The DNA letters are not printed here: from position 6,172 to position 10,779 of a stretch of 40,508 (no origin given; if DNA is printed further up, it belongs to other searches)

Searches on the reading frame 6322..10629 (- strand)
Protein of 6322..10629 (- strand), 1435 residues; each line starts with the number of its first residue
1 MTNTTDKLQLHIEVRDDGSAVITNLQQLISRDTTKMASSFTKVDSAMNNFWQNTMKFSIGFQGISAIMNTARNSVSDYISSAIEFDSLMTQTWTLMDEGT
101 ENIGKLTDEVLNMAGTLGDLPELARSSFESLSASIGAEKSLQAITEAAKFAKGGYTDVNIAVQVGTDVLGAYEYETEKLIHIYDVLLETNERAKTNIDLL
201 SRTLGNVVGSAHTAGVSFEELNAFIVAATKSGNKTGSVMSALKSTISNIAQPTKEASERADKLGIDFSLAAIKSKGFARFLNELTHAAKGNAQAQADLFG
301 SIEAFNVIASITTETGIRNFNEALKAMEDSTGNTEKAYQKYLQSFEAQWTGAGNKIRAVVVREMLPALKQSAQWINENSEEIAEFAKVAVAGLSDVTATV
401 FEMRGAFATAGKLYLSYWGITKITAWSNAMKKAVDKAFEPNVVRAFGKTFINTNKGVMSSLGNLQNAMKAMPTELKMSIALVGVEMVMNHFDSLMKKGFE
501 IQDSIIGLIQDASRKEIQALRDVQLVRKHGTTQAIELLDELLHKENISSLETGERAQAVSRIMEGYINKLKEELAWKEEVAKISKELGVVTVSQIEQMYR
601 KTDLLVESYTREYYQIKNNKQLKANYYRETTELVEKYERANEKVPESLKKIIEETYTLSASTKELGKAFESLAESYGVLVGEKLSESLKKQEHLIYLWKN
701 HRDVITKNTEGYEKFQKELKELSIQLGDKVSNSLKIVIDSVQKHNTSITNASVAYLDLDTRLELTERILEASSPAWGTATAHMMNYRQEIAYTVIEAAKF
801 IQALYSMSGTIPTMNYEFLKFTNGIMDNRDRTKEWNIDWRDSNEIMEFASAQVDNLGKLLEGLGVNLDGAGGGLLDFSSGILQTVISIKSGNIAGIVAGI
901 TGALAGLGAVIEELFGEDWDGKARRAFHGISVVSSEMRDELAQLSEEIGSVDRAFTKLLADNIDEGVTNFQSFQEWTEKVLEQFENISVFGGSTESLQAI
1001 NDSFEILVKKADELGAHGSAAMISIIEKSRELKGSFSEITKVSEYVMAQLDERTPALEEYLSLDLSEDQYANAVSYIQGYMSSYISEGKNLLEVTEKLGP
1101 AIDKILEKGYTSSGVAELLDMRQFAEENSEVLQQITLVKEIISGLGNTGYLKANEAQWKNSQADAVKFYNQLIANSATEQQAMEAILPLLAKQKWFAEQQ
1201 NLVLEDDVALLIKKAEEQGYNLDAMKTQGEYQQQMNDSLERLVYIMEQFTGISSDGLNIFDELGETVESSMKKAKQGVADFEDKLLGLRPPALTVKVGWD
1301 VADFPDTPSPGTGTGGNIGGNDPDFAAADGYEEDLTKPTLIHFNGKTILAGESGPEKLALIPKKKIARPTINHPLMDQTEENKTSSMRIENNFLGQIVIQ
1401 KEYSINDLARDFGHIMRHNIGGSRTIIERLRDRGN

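Call 62: search_protein_families(library=pfam, proteins=[window:6322-10629:-], max_evalue=0.01)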
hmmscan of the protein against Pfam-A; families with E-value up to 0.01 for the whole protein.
window:6322-10629:- (1435 aa): 3 families
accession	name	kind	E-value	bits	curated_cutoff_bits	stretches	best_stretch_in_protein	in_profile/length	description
PF10145.14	PhageMin_Tail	-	2.8e-22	80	33.2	1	129-300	24-201/201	Phage-related minor tail protein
PF10157.14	BORCS6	-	6.5e-05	23.5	35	0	630-672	41-83/101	BLOC-1-related complex sub-unit 6 C-terminal helix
PF22564.2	HAAS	-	0.0022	18.8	27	0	1057-1100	6-48/55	HAAS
